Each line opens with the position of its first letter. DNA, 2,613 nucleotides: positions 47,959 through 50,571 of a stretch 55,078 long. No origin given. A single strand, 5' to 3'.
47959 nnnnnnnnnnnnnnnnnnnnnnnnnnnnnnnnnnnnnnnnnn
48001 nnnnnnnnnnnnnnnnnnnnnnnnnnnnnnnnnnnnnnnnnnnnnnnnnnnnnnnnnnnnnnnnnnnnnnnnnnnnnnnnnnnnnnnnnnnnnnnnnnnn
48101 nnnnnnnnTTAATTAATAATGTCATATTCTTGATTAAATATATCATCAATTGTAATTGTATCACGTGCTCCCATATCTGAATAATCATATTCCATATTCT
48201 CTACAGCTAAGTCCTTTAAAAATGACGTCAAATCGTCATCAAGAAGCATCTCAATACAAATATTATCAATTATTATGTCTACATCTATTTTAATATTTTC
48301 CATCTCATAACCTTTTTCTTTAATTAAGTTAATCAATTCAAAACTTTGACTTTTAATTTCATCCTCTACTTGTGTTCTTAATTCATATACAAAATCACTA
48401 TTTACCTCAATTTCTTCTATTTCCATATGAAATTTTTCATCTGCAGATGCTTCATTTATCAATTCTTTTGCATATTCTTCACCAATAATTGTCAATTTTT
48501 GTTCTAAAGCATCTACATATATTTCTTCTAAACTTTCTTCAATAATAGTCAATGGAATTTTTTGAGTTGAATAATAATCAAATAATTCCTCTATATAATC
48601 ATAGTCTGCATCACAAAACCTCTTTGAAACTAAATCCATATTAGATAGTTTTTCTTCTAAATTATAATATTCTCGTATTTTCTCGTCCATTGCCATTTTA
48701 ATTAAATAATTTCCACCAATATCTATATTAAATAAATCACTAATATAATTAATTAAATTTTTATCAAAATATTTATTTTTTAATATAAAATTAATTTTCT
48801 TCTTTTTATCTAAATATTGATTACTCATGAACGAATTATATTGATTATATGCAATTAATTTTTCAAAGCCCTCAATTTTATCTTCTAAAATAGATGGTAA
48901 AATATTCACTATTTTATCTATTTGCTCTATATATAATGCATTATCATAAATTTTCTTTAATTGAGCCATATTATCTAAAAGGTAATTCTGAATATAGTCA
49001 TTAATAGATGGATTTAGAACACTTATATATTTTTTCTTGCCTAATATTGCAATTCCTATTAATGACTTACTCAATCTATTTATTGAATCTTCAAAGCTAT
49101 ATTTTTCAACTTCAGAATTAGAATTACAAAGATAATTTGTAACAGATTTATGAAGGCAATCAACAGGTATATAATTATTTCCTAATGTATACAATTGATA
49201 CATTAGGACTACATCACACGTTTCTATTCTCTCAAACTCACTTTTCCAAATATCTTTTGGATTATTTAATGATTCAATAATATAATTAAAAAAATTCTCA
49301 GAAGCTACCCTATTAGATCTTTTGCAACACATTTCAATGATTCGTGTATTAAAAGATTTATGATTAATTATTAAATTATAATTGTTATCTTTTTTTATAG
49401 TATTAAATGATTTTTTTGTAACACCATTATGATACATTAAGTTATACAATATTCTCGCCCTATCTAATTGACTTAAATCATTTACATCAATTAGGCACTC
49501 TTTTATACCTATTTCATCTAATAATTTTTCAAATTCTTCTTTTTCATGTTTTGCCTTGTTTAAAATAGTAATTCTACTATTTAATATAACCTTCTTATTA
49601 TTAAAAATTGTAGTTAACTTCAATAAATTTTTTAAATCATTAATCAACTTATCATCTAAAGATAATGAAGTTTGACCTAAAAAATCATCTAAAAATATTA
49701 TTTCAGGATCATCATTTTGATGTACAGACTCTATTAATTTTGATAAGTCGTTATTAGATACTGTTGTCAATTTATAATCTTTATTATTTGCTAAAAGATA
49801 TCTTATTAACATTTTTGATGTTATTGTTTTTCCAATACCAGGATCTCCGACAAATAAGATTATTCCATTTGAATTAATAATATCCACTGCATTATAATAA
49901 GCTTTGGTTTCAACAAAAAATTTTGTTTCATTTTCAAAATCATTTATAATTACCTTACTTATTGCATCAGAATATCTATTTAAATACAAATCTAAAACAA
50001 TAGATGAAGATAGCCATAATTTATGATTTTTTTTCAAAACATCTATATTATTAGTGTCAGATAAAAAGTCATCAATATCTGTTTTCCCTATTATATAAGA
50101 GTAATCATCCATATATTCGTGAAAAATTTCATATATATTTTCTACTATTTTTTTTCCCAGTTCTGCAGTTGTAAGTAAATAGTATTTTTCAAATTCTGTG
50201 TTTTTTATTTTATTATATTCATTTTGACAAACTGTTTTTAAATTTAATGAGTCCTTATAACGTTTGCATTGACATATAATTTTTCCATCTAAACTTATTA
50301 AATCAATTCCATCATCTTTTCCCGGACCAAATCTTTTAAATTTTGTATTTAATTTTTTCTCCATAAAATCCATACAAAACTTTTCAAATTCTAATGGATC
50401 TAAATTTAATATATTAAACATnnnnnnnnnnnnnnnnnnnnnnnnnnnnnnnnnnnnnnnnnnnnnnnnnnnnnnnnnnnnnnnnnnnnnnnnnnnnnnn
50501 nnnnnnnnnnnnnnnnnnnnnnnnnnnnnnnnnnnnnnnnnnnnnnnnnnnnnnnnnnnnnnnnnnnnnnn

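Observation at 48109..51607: A two-gene operon pairing an OLD-like ATPase/Toprim protein with a Mrr-nuclease/STAND-like NTPase: a candidate uncharacterised defence system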

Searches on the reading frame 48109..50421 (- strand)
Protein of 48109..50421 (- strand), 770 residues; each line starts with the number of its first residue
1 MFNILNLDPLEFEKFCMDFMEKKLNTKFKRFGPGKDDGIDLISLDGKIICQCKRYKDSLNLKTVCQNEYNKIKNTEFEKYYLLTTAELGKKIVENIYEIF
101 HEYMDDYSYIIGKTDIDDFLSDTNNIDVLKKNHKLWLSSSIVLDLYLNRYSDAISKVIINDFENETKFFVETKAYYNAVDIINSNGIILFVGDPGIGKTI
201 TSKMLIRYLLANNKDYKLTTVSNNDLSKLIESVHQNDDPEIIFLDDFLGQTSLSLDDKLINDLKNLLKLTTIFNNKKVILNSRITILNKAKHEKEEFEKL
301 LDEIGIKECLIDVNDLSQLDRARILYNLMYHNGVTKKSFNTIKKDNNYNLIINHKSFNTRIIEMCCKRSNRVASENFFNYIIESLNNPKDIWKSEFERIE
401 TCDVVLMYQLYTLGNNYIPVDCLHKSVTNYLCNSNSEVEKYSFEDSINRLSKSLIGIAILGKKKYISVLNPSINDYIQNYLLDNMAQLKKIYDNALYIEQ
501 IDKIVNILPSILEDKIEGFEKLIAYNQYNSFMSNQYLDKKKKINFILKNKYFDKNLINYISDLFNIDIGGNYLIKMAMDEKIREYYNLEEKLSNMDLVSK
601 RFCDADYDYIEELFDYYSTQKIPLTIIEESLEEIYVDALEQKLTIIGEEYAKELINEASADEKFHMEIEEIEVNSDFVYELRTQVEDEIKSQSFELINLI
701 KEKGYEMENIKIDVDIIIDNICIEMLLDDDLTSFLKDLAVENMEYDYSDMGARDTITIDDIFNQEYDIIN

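Call 3: search_protein_families(library=pfam, proteins=[window:48109-50421:-], max_evalue=0.01)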
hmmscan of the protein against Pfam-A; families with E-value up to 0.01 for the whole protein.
window:48109-50421:- (770 aa): 6 families
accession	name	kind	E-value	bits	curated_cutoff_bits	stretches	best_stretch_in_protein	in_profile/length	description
PF20720.3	nSTAND3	-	8.4e-34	117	27.2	1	169-331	1-155/155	Novel STAND NTPase 3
PF04471.18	Mrr_cat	-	4.9e-10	40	21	1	5-90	2-91/115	Restriction endonuclease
PF00004.35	AAA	-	4.3e-05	24.4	21.2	1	188-247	1-66/131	ATPase family associated with various cellular activities (AAA)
PF24883.2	NPHP3_N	-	0.0012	19.5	24.8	1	169-221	6-58/164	Nephrocystin 3, N-terminal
PF13401.12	AAA_22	-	0.0015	19.3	27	0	184-264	4-59/130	AAA domain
PF00910.28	RNA_helicase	-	0.0076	17.2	21.5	0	188-257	1-65/105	RNA helicase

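Call 4: search_protein_families(library=padloc, proteins=[window:48109-50421:-], max_evalue=0.01)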
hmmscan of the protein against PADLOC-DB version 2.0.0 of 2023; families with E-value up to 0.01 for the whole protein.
window:48109-50421:- (770 aa): 4 families
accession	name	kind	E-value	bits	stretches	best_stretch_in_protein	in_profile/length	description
PDLC05079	PDC-S73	-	8.3e-99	330.4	1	6-764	8-751/752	-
PDLC02400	Aga_TIR-PNTD1-PNTD2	-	8.2e-17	58.7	1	3-149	4-152/639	Class I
PDLC02416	Aga_REase-TIR-PNTD1-PNTD2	-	5.2e-09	33.3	1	5-143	6-138/572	Class I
PDLC04140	mad8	-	6.4e-06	23.9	1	177-322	18-126/314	mads_8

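Call 7: search_protein_families(library=ncbifam, proteins=[window:48109-50421:-], max_evalue=0.01)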
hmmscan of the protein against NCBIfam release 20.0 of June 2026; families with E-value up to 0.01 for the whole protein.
window:48109-50421:- (770 aa): 1 family
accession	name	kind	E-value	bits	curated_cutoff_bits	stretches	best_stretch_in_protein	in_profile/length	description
TIGR03499.1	FlhF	equivalog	0.009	16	174.15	0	180-220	193-235/286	flagellar biosynthesis GTPase FlhF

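Call 9: find_homologous_proteins(query=window:48109-50421:-, max_evalue=0.00001)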
Query window:48109-50421:- (770 aa): 476 proteins with E <= 0.00001 among 8000 candidates; the best 120 are listed.
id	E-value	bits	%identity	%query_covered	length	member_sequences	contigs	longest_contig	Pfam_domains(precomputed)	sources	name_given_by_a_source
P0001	0.0e+0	1668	100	100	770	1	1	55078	PF04471.19,PF20720.4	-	-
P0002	0.0e+0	1653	99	100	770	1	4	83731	PF04471.19,PF20720.4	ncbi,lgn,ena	-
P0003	0.0e+0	1639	99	100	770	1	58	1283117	PF04471.19,PF20720.4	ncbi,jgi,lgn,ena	-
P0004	0.0e+0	1638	99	100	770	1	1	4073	PF04471.19,PF20720.4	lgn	-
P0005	0.0e+0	1638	98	100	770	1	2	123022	PF04471.19,PF20720.4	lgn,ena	-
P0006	0.0e+0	1637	98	100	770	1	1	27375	PF04471.19,PF20720.4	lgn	-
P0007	0.0e+0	1637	98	100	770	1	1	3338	PF04471.19,PF20720.4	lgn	-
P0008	0.0e+0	1637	98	100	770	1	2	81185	PF04471.19,PF20720.4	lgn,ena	-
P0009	0.0e+0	1636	98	100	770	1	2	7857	PF04471.19,PF20720.4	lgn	-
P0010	0.0e+0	1636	98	100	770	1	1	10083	PF04471.19,PF20720.4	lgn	-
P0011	0.0e+0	1635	98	100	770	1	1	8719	PF04471.19,PF20720.4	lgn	-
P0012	0.0e+0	1635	98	100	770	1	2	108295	PF04471.19,PF20720.4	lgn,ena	-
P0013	0.0e+0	1635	98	100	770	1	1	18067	PF04471.19,PF20720.4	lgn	-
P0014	0.0e+0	1635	98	100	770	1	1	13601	PF04471.19,PF20720.4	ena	-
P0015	0.0e+0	1635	98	100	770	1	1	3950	PF04471.19,PF20720.4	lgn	-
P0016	0.0e+0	1634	98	100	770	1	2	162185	PF04471.19,PF20720.4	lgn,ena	-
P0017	0.0e+0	1633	98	100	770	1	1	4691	PF04471.19,PF20720.4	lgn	-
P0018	0.0e+0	1632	98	100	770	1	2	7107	PF04471.19,PF20720.4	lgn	-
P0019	0.0e+0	1521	92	100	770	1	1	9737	PF04471.19,PF20720.4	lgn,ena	-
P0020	0.0e+0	1518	92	100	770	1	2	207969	PF04471.19,PF20720.4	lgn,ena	-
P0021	0.0e+0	1499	90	100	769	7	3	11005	PF04471.19,PF20720.4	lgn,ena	-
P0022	0.0e+0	1433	99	87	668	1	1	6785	PF04471.19,PF20720.4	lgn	-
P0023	0.0e+0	1200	99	72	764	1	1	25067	PF13347.13,PF04471.19,PF07690.22,PF20720.4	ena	-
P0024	0.0e+0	1193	72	100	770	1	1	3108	PF04471.19,PF20720.4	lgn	-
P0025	0.0e+0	1176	71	100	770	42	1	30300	PF04471.19,PF20720.4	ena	-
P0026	0.0e+0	1172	71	100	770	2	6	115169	PF04471.19,PF20720.4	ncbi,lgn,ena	-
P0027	0.0e+0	1134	68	100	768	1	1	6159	PF00004.36,PF04471.19,PF20720.4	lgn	-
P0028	0.0e+0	1134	67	100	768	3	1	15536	PF00004.36,PF04471.19,PF20720.4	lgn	-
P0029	0.0e+0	1128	68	100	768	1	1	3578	PF00004.36,PF04471.19,PF20720.4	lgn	-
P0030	0.0e+0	1125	67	100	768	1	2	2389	PF00004.36,PF04471.19,PF20720.4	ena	-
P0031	0.0e+0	1124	67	100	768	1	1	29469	PF00004.36,PF04471.19,PF20720.4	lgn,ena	-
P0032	0.0e+0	1123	67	100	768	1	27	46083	PF00004.36,PF04471.19,PF20720.4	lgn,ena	-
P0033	0.0e+0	1120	68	100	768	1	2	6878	PF00004.36,PF04471.19,PF20720.4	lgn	-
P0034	0.0e+0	1116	68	100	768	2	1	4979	PF00004.36,PF04471.19,PF20720.4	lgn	-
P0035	0.0e+0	1116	67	100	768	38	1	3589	PF00004.36,PF04471.19,PF20720.4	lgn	-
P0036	0.0e+0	1116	67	100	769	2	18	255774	PF00004.36,PF04471.19,PF20720.4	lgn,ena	-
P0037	0.0e+0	1115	68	100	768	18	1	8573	PF00004.36,PF04471.19,PF20720.4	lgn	-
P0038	0.0e+0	1115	68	100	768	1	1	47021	PF00004.36,PF04471.19,PF20720.4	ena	-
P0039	0.0e+0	1113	68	100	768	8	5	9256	PF00004.36,PF04471.19,PF20720.4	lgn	-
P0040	0.0e+0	1112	67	100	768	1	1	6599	PF00004.36,PF04471.19,PF20720.4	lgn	-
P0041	0.0e+0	1111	68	100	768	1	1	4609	PF00004.36,PF04471.19,PF20720.4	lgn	-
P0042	0.0e+0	1109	66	100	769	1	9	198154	PF00004.36,PF04471.19,PF20720.4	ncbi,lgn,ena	-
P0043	0.0e+0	1109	67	100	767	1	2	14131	PF00004.36,PF04471.19,PF20720.4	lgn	-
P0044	0.0e+0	1109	67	100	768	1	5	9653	PF00004.36,PF04471.19,PF20720.4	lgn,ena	-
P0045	0.0e+0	1108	67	100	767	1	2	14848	PF00004.36,PF04471.19,PF20720.4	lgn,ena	-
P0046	0.0e+0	1106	67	100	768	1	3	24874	PF00004.36,PF04471.19,PF20720.4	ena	-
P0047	0.0e+0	1104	66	100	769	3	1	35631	PF00004.36,PF04471.19,PF20720.4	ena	-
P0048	0.0e+0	1101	67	100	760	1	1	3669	PF00004.36,PF20720.4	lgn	-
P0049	0.0e+0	1089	67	100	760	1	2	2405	PF00004.36,PF04471.19,PF20720.4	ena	-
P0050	0.0e+0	1061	67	97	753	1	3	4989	PF00004.36,PF20720.4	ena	-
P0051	1.7e-297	1007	63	100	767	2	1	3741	PF00004.36,PF04471.19,PF20720.4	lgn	-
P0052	6.0e-290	982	70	86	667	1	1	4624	PF20720.4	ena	-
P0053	8.2e-281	952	83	68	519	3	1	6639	PF00004.36,PF04471.19,PF20720.4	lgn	-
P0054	3.2e-274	930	66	86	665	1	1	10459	PF00004.36,PF20720.4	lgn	-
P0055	9.7e-255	866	66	81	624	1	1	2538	PF00004.36,PF20720.4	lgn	-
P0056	1.5e-251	855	54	100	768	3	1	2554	PF04471.19,PF20720.4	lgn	-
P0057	9.6e-226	770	66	73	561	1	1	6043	PF20720.4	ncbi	-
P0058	2.2e-192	660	47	100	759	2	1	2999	PF04471.19,PF20720.4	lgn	-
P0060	1.0e-151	525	43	100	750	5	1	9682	PF04471.19,PF20720.4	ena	-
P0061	8.7e-145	502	39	99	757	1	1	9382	PF04471.19,PF20720.4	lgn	-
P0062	2.1e-131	458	49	62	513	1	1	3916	PF04471.19,PF20720.4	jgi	-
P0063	3.0e-131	457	49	64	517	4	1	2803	PF20720.4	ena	-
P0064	6.1e-129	450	37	99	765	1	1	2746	PF04471.19,PF20720.4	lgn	-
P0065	1.7e-109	386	37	86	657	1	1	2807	PF20720.4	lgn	-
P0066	3.0e-99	352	42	66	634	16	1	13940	PF04471.19,PF20720.4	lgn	-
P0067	2.0e-98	349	42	66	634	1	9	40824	PF04471.19,PF20720.4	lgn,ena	-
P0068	2.8e-98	348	42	66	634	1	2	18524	PF04471.19,PF20720.4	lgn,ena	-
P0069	2.0e-95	339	35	98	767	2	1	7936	PF20720.4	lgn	-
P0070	5.7e-91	324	42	65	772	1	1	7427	PF04471.19,PF20720.4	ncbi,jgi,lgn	-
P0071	6.8e-91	324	35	99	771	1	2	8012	PF20720.4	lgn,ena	-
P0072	7.7e-91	324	37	65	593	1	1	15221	PF04471.19,PF20720.4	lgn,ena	-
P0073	8.1e-91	324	34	99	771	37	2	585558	PF20720.4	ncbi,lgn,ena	-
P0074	1.6e-90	323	41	66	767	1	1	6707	PF20720.4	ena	-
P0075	4.4e-90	321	40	65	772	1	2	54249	PF04471.19,PF20720.4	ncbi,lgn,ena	-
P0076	6.7e-90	321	34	92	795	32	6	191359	PF04471.19,PF20720.4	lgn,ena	-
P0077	9.2e-90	320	41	65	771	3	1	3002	PF08433.17,PF04471.19,PF20720.4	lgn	-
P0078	1.7e-89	319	37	66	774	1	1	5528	PF04471.19,PF20720.4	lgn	-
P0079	1.8e-89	319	33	99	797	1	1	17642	PF04471.19,PF20720.4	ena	-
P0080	9.0e-89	317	36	79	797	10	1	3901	PF20720.4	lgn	-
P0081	9.3e-89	317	37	80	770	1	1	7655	PF04471.19,PF20720.4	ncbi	-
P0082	1.2e-88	317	39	66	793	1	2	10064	PF04471.19,PF20720.4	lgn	-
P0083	1.4e-88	316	41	65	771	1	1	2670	PF20720.4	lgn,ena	-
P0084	3.3e-88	315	40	66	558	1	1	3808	PF20720.4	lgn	-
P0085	1.2e-87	313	31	99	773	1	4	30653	PF20720.4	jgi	-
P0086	2.9e-87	312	38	66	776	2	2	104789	PF04471.19,PF20720.4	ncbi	-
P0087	3.2e-87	312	39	67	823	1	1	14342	PF20720.4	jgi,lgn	jgi:hypothetical protein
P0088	5.0e-87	311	41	65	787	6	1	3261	PF04471.19,PF20720.4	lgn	-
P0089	5.9e-87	311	40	63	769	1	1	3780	PF20720.4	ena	-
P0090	8.1e-87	311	35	67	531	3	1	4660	PF20720.4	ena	-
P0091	8.6e-87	310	39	63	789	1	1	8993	PF20720.4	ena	-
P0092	1.4e-86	310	30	97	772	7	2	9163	PF20720.4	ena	-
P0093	1.8e-86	309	35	84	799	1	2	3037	PF20720.4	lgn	-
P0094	3.6e-86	308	37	65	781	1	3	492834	PF04471.19,PF20720.4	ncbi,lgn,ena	-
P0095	5.6e-86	308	40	65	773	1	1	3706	PF04471.19,PF20720.4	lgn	-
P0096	6.8e-86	307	38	67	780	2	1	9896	PF04471.19,PF20720.4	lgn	-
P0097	7.3e-86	307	35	67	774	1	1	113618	PF04471.19,PF20720.4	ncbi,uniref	ncbi:restriction endonuclease [Bacillus paramycoides]|uniref:nSTAND3 domain-containing NTPase n=1 Ta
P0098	1.7e-85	306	38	66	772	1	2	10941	PF21128.6,PF04471.19,PF20720.4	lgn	-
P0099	2.1e-85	306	41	65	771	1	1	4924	PF04471.19,PF20720.4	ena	-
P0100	2.5e-85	306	40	65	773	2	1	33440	PF13238.13,PF04471.19,PF20720.4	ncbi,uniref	ncbi:restriction endonuclease [Brachyspira pilosicoli]|uniref:nSTAND3 domain-containing NTPase n=1 T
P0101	2.5e-85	306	32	78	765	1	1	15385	PF04471.19,PF20720.4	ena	-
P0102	2.8e-85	305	41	65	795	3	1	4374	PF04471.19,PF20720.4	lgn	-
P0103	3.3e-85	305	37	65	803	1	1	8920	PF04471.19,PF20720.4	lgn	-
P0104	4.3e-85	305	41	65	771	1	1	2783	PF20720.4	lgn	-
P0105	4.5e-85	305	41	67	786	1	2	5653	PF04471.19,PF20720.4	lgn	-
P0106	5.4e-85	305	36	66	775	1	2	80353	PF04471.19,PF20720.4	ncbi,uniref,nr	ncbi:restriction endonuclease [Bacillus toyonensis]|uniref:AAA family ATPase n=1 Tax=Bacillus toyone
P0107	6.0e-85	304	40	65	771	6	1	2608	PF20720.4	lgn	-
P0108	1.2e-84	303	32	99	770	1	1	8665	PF20720.4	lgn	-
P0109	1.2e-84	303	37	66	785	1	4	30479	PF20720.4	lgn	-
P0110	1.2e-84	303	40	65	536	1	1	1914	PF05673.20,PF20720.4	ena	-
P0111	1.7e-84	303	38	65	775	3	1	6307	PF04471.19,PF20720.4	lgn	-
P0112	1.7e-84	303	40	65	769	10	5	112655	PF20720.4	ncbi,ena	-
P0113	1.7e-84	303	39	65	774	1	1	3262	PF20720.4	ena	-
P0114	2.4e-84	302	39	65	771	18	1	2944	PF20720.4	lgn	-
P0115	3.8e-84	302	32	89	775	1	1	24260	PF20720.4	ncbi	-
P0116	4.6e-84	301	40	65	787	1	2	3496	PF04471.19,PF20720.4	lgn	-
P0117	5.0e-84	301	33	90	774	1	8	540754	PF04471.19,PF20720.4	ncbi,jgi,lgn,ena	-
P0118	7.7e-84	301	33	99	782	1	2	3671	PF21128.6,PF13401.13,PF20720.4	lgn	-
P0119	8.2e-84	301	34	78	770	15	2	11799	PF04471.19,PF20720.4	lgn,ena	-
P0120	8.2e-84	301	40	65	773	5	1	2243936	PF04471.19,PF25199.2,PF20720.4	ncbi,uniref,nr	ncbi:unnamed protein product [Brachyspira suanatina]|uniref:Uncharacterized protein n=1 Tax=Brachysp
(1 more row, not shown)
